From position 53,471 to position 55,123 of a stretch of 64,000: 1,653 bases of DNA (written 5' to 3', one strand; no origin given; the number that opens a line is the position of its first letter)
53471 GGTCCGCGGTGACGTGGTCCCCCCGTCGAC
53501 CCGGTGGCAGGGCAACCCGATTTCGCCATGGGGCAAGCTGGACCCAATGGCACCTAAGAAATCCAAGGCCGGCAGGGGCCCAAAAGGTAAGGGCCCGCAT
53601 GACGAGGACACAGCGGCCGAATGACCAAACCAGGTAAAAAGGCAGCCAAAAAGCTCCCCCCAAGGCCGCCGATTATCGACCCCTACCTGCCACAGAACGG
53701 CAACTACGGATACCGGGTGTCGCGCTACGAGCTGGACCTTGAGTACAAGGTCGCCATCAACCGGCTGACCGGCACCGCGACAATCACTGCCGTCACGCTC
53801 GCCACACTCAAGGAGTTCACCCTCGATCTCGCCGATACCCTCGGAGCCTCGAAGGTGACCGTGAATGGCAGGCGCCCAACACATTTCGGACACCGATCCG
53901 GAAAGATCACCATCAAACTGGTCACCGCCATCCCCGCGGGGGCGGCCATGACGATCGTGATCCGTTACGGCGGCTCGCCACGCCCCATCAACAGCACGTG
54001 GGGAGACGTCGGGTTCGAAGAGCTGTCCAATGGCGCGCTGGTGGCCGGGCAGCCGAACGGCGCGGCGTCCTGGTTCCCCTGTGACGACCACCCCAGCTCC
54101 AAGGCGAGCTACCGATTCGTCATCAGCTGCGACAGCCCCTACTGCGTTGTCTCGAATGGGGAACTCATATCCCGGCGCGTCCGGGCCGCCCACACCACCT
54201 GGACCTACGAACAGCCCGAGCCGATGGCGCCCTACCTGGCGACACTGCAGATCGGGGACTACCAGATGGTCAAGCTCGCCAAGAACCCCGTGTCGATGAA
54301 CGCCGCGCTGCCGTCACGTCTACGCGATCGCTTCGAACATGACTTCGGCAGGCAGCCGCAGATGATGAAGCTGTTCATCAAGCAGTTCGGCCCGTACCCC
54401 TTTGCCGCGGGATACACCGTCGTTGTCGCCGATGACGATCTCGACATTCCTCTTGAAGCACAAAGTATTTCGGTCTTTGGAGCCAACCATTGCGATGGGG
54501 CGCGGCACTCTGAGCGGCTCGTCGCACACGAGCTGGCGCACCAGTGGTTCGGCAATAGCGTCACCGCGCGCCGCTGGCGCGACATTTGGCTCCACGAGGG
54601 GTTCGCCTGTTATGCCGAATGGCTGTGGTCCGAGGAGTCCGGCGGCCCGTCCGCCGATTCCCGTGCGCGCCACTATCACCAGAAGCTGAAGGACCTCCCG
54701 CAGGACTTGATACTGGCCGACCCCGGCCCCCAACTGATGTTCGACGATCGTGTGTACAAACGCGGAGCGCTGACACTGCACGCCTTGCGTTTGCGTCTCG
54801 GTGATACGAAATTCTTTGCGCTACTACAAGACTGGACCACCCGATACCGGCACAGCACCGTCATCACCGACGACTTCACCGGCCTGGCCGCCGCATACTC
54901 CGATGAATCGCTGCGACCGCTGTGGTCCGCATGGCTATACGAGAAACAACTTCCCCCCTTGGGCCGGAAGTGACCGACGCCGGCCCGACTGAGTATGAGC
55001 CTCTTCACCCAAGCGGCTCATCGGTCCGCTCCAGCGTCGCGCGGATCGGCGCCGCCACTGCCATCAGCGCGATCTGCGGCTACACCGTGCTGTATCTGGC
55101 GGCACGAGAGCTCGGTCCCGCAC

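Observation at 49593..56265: Pls-type NRPS, M1 peptidase and MOP-like exporter operon: candidate cationic homopoly(amino acid) system not known to me in mycobacteria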

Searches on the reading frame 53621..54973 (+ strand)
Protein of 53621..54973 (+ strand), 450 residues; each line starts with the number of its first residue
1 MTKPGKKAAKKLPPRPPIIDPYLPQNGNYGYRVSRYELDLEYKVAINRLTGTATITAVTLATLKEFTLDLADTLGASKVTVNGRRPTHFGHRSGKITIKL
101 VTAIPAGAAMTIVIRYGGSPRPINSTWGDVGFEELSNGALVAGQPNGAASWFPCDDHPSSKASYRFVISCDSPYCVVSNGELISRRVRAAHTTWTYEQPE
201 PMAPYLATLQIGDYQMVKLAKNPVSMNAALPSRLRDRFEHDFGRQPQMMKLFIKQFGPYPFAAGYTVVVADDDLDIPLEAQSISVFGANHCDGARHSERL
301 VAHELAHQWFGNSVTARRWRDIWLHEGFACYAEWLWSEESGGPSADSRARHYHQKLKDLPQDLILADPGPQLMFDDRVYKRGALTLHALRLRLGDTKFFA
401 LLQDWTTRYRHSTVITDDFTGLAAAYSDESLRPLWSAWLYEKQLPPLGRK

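Call 6: search_protein_families(library=pfam, proteins=[window:53621-54973:+], max_evalue=0.01)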
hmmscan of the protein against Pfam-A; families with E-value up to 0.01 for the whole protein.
window:53621-54973:+ (450 aa): 2 families
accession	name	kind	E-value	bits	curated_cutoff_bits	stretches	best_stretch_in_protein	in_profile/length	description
PF01433.26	Peptidase_M1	-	1.4e-24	87.4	27.7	1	295-438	65-218/218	Peptidase family M1 domain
PF17900.6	Peptidase_M1_N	-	1e-11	45.8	25.8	1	35-206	4-186/186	Peptidase M1 N-terminal domain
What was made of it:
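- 53621..54973 (+): pldII-like two-domain M1 zinc metallopeptidase, 450 aa, with no signal peptide or membrane anchor. PF17900 plus PF01433 (call 6).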

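Call 7: search_protein_families(library=ncbifam, proteins=[window:53621-54973:+], max_evalue=0.01)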
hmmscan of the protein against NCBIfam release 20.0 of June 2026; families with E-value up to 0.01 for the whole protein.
window:53621-54973:+ (450 aa): 3 families
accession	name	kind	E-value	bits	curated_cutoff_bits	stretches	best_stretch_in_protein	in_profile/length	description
TIGR02412.1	pepN_strep_liv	equivalog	4.8e-24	84.7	591.2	1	148-440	129-440/832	aminopeptidase N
TIGR02411.1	leuko_A4_hydro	equivalog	4.3e-23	81.9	761.7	1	34-446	14-446/600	leukotriene-A(4) hydrolase/aminopeptidase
TIGR02414.1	pepN_proteo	equivalog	1.4e-08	33.4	718.2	1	156-340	127-328/868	aminopeptidase N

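Call 89: search_solved_structures(query=window:53621-54970:+, max_evalue=0.00001)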
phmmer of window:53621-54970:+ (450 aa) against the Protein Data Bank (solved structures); distinct sequences matched with E-value up to 0.00001: 94 (the best 60 are shown).
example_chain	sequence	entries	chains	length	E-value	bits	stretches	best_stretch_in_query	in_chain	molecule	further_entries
6a8z_A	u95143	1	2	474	5.3e-40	140.7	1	19-447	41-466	Zinc metalloprotease, putative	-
6iff_A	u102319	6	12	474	3.9e-39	137.9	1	19-447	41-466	Zinc metalloprotease | Zinc metalloprotease, putative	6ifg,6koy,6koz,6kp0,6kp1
7z28_A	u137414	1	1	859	2.6e-20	75.8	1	105-445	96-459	Endoplasmic reticulum aminopeptidase 1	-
6q4r_A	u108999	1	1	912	1.3e-19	73.5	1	106-445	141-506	Endoplasmic reticulum aminopeptidase 1,Endoplasmic reticulum aminopeptidase 1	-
6t6r_A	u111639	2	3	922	1.4e-19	73.4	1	106-445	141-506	Endoplasmic reticulum aminopeptidase 1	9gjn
6enc_A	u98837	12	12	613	1.7e-19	73.1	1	45-447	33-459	Leukotriene A-4 hydrolase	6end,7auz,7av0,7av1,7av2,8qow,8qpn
5ni6_A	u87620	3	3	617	1.9e-19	72.9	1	47-447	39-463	Leukotriene A-4 hydrolase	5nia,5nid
6m8p_A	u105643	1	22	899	2e-19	72.9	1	106-445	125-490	Endoplasmic reticulum aminopeptidase 1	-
1gw6_A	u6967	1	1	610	2e-19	72.9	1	47-447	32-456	LEUKOTRIENE A-4 HYDROLASE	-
2r59_A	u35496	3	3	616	2e-19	72.8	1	47-447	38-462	Leukotriene A-4 hydrolase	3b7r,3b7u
5nie_A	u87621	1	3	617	2e-19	72.8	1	47-447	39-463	Leukotriene A-4 hydrolase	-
1hs6_A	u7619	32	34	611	2.1e-19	72.8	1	47-447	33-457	LEUKOTRIENE A-4 HYDROLASE | LTA4H PROTEIN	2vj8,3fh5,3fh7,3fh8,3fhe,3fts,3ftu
8ava_A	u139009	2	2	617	2.1e-19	72.8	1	47-447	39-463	Leukotriene A-4 hydrolase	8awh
1sqm_A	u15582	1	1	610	2.1e-19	72.8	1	47-447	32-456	LEUKOTRIENE A-4 HYDROLASE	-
3cho_A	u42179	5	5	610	2.1e-19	72.8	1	47-447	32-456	Leukotriene A-4 hydrolase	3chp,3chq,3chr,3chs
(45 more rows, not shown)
